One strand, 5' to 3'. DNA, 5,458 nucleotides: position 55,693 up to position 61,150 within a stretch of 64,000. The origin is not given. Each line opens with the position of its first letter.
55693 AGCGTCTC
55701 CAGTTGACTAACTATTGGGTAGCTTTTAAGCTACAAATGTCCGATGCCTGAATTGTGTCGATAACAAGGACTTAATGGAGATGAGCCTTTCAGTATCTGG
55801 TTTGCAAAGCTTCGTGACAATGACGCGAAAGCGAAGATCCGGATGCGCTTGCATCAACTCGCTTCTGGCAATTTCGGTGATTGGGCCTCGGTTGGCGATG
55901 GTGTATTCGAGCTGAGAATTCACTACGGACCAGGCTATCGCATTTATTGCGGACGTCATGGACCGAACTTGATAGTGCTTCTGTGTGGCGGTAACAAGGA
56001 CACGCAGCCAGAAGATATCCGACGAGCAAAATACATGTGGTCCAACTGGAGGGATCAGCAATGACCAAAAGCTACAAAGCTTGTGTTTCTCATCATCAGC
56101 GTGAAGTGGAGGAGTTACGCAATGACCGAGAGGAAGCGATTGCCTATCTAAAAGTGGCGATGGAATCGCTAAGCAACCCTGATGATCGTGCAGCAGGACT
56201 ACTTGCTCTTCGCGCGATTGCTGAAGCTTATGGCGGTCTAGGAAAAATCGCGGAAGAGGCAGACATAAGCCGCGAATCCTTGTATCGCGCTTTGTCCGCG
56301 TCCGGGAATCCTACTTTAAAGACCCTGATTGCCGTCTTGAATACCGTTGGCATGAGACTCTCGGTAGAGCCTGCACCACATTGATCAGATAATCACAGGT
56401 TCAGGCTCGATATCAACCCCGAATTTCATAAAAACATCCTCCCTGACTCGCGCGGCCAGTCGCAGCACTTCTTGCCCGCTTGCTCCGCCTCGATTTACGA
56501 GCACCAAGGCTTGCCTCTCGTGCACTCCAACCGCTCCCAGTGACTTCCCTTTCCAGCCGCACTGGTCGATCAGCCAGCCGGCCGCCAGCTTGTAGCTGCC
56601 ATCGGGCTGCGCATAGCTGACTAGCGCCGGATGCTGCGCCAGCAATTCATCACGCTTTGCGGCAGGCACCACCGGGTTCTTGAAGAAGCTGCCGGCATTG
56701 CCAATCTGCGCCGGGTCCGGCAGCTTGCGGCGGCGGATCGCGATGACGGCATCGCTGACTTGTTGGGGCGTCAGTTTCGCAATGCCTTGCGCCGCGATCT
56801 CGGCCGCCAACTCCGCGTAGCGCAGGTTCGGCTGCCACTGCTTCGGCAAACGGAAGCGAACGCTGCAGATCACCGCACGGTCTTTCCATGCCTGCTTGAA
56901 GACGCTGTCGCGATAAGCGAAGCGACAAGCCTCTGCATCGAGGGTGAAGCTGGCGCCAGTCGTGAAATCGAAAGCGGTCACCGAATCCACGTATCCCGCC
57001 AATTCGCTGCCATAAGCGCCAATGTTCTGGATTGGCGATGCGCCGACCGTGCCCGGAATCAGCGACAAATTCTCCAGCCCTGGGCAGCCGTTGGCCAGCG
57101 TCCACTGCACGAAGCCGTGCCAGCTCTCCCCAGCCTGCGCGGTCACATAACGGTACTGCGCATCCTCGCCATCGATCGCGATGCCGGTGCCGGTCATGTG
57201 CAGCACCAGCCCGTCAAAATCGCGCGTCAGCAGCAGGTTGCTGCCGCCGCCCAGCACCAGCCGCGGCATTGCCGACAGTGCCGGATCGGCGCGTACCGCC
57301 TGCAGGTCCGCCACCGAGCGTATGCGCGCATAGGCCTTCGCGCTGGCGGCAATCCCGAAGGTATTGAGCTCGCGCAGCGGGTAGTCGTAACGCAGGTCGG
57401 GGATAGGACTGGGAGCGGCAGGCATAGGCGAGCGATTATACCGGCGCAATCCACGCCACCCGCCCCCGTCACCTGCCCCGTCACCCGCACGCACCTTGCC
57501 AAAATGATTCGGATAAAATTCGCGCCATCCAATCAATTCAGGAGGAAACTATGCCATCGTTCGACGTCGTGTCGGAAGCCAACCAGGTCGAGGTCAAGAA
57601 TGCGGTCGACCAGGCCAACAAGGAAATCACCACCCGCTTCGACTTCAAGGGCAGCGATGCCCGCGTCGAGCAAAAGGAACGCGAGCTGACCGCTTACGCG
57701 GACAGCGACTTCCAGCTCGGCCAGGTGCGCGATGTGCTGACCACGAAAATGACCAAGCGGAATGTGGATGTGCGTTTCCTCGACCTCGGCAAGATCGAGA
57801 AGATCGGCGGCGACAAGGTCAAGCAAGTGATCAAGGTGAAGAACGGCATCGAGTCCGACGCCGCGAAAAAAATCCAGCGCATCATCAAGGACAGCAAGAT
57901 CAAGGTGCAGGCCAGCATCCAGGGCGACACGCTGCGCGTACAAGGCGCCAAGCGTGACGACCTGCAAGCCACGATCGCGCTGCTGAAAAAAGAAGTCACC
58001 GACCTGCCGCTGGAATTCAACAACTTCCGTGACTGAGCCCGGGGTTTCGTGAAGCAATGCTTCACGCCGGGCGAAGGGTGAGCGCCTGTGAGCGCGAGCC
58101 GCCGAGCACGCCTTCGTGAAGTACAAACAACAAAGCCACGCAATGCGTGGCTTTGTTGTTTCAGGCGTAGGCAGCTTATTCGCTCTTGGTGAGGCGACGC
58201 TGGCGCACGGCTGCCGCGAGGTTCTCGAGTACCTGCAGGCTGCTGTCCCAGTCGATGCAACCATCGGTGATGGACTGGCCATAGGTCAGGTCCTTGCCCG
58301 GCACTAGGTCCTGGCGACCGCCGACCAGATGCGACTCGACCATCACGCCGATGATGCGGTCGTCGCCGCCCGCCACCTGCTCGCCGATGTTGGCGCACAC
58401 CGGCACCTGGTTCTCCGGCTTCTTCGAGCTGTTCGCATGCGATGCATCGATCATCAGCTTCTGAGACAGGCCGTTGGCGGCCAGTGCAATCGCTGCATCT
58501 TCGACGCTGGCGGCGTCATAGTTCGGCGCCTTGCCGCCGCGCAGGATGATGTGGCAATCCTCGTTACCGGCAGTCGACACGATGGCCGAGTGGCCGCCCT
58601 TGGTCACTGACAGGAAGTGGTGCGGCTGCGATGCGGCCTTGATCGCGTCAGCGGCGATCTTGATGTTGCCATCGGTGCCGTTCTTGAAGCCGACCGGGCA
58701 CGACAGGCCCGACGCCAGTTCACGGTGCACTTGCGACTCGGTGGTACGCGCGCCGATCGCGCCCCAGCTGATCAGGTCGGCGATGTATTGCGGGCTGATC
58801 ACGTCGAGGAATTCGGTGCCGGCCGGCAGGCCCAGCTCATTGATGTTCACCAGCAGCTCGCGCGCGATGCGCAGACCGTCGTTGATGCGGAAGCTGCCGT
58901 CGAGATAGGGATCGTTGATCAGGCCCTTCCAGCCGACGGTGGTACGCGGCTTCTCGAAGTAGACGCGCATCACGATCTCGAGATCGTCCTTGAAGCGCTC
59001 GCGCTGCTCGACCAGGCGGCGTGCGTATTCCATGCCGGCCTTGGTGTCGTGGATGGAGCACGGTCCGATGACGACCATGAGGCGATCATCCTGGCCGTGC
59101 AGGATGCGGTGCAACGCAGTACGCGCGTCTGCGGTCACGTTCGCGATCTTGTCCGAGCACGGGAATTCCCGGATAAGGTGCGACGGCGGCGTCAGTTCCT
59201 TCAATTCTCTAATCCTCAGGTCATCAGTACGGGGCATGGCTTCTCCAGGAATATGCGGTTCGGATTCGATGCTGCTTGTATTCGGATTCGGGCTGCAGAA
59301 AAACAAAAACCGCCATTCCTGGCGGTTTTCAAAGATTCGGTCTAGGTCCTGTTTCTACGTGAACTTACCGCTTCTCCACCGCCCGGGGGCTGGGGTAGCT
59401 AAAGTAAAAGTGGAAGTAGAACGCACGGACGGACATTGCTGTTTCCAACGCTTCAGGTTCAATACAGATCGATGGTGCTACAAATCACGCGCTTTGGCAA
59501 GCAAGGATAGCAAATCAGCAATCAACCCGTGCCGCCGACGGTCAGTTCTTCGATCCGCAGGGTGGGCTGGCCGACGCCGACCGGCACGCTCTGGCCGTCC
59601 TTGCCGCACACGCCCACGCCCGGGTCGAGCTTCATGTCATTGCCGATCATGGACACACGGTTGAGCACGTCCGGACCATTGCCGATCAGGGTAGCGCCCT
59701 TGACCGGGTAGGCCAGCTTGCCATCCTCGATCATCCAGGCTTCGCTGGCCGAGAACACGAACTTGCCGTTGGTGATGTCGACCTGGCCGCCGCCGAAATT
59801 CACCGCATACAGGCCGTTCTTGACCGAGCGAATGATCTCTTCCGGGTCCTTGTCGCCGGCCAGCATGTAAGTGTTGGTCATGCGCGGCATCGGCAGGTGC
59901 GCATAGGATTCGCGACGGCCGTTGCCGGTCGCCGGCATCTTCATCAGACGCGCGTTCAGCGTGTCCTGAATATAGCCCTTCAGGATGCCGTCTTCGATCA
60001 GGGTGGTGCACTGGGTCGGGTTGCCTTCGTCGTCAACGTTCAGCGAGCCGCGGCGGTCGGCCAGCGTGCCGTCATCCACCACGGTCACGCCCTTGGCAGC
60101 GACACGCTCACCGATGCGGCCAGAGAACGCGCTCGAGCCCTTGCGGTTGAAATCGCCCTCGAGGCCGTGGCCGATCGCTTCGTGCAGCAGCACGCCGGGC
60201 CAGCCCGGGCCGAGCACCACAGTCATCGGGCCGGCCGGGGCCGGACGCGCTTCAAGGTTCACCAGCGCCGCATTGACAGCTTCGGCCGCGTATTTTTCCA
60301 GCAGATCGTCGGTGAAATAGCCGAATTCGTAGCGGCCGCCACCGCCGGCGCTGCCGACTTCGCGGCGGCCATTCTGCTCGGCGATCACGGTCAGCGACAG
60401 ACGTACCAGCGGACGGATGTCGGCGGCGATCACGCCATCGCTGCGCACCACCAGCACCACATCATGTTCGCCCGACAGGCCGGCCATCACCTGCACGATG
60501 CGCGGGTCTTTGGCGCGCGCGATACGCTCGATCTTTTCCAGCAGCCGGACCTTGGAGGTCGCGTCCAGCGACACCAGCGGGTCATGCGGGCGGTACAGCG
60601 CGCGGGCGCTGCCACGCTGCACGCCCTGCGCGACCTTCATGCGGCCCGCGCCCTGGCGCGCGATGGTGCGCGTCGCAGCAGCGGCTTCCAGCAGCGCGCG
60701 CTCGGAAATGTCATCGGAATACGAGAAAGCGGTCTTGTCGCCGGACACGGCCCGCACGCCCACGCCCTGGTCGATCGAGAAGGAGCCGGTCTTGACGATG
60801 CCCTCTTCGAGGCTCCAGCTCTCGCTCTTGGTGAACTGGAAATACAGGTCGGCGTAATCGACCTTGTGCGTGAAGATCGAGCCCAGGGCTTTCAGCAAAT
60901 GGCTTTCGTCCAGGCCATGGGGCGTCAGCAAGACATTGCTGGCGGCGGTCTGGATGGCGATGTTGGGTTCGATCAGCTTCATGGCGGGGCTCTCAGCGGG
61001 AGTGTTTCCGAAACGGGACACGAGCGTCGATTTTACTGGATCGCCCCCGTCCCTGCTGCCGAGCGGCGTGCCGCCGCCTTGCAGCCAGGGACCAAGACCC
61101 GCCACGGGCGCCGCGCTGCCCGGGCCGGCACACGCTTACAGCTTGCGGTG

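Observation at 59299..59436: Unannotated Phe/Tyr leader-peptide attenuator controlling DAHP synthase (aroG)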

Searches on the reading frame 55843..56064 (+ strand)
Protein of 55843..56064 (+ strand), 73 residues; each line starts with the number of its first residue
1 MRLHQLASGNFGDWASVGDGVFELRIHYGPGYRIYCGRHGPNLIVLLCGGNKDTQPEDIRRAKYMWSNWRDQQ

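Call 79: search_protein_families(library=pfam, proteins=[window:55843-56064:+], max_evalue=0.001)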
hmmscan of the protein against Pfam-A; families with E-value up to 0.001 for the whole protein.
window:55843-56064:+ (73 aa): 1 family
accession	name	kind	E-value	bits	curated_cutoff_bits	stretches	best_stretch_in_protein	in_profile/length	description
PF05973.20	Gp49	-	0.0006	20.3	23.9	1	16-55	35-75/90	Phage derived protein Gp49-like (DUF891)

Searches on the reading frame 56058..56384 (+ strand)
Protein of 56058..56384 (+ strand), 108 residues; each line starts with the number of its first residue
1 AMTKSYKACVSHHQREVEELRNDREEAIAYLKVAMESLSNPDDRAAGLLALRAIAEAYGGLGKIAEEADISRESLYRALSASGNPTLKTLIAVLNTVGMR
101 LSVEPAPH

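Call 79: search_protein_families(library=pfam, proteins=[window:56058-56384:+], max_evalue=0.001)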
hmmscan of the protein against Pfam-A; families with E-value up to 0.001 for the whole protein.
window:56058-56384:+ (108 aa): 1 family
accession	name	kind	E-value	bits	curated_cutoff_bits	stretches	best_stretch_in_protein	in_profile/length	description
PF21716.3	dnstrm_HI1420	-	2.8e-13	50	27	1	22-104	12-89/90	Probable addiction module antidote protein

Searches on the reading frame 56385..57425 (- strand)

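Call 79: search_protein_families(library=pfam, proteins=[window:56385-57425:-], max_evalue=0.001)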
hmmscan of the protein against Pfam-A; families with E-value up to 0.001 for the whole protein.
window:56385-57425:- (346 aa): 2 families
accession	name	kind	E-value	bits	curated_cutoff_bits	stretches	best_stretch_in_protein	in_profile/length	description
PF02873.21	MurB_C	-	1.4e-30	105.8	27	1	222-346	1-99/99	UDP-N-acetylenolpyruvoylglucosamine reductase, C-terminal domain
PF01565.28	FAD_binding_4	-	1.6e-20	73.6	26.4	1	30-151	2-128/139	FAD binding domain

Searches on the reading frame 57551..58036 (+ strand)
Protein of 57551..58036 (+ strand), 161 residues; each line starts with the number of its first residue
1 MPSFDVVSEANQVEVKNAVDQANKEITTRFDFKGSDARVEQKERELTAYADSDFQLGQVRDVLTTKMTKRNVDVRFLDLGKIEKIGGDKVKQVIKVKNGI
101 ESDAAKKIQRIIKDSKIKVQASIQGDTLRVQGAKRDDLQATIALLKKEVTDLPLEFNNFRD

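Call 7: search_protein_families(library=ncbifam, proteins=[window:57551-58036:+])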
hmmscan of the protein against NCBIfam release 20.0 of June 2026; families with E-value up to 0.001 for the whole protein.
window:57551-58036:+ (161 aa): 1 family
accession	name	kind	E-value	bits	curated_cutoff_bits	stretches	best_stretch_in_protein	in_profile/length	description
NF003819.0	PRK05412.1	equivalog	2e-65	219.9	146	1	1-161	3-164/164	YajQ family cyclic di-GMP-binding protein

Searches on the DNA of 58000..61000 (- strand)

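Call 5: search_rna_families(source=window, start=58000, end=61000, threshold=evalue, max_evalue=10, show_alignments=3)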
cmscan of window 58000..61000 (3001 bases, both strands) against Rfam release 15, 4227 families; matches with E-value up to 10: 10.
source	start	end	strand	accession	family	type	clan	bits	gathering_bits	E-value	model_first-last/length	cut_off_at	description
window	58088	58158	+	RF00512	Leu_leader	Cis-reg; leader;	-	23.6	50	0.076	1-148/148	no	Leucine operon leader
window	58128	58188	-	RF00512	Leu_leader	Cis-reg; leader;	-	22.1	50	0.18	1-148/148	no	Leucine operon leader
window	58064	58153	+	RF02236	asX2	Gene; sRNA;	-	21.3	70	0.45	1-87/87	no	Xanthomonas sRNA asX2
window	59300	59358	-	RF01859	Phe_leader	Cis-reg; leader;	-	20.1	55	4.3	1-125/125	no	Phenylalanine leader peptide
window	58129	58179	-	RF02884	BcKCsr7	Gene; sRNA;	-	19.6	59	0.63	1-157/157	no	Burkholderia sRNA 7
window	59305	59329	-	RF00106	RNAI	Gene; antisense;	-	18.3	47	3.3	74-98/102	no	RNAI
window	58133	58228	-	RF02236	asX2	Gene; sRNA;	-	17.7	70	3.2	1-87/87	no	Xanthomonas sRNA asX2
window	60484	60519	+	RF01333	CRISPR-DR20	Gene; CRISPR;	-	17.1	42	6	1-36/36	no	CRISPR RNA direct repeat element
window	59307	59329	+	RF00106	RNAI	Gene; antisense;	-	16.6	47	8.1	75-97/102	no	RNAI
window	59175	59197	+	RF01382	HIV-1_SL4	Cis-reg;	-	15.9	31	9.5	1-20/20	no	HIV-1 stem-loop 4 packaging signal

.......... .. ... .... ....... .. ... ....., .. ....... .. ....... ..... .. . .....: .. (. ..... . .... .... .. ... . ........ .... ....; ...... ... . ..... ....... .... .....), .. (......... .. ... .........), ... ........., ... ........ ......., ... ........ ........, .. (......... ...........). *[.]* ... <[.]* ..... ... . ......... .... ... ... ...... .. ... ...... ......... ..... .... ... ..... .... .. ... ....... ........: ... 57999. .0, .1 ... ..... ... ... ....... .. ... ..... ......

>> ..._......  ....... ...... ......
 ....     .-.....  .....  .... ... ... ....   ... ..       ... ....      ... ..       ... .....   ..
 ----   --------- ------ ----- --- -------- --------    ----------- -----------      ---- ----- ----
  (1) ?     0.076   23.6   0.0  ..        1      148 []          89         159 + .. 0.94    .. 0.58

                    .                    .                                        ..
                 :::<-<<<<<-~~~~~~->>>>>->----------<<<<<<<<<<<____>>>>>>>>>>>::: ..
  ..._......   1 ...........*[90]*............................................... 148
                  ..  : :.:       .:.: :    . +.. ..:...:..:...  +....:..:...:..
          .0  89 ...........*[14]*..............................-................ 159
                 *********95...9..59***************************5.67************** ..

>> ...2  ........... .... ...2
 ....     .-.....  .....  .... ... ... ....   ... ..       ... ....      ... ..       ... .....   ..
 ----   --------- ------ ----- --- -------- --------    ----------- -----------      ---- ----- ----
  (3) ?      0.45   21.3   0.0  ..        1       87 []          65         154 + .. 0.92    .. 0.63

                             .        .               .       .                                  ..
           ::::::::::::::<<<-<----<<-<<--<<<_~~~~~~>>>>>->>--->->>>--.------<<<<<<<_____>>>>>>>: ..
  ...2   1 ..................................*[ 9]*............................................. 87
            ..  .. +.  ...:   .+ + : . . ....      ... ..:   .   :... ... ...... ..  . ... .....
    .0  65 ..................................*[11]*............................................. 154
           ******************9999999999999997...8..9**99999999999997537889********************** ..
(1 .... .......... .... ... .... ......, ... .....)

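Call 63: search_rna_families(sources=[L120, L124, L150, L076, L052, L017, L138, L089, L116], threshold=gathering)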
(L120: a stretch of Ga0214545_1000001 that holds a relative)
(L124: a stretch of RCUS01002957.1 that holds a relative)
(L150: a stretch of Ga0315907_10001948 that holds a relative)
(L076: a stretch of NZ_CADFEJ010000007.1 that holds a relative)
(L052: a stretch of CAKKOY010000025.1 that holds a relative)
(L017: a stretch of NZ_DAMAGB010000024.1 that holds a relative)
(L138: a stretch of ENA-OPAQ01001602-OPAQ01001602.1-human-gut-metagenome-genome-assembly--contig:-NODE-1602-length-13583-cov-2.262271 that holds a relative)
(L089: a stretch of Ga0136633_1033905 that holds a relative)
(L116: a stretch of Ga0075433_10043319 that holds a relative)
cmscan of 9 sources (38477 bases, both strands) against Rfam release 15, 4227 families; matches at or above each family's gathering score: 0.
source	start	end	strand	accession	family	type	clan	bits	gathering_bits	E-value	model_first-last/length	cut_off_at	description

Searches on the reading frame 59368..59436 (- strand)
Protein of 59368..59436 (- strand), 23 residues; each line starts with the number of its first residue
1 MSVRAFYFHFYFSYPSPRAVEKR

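Call 29: list_cluster_members(proteins=[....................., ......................, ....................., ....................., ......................, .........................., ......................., window:59368-59436:-, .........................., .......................])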
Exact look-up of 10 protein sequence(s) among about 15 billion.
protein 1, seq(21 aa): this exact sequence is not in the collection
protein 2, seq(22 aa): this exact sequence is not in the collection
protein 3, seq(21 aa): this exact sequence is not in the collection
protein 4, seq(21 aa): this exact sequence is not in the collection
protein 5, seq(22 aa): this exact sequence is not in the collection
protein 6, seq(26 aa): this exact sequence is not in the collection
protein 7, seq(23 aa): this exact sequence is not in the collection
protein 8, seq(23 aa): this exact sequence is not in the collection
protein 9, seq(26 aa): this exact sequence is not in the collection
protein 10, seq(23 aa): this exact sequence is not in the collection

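Call 30: search_protein_families(library=ncbifam, proteins=[window:59368-59436:-], max_evalue=10)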
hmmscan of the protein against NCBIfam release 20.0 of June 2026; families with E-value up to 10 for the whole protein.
seq(23 aa): 0 families

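Call 31: search_protein_families(library=pfam, proteins=[window:59368-59436:-], max_evalue=10)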
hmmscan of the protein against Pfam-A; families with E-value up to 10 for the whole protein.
seq(23 aa): 0 families
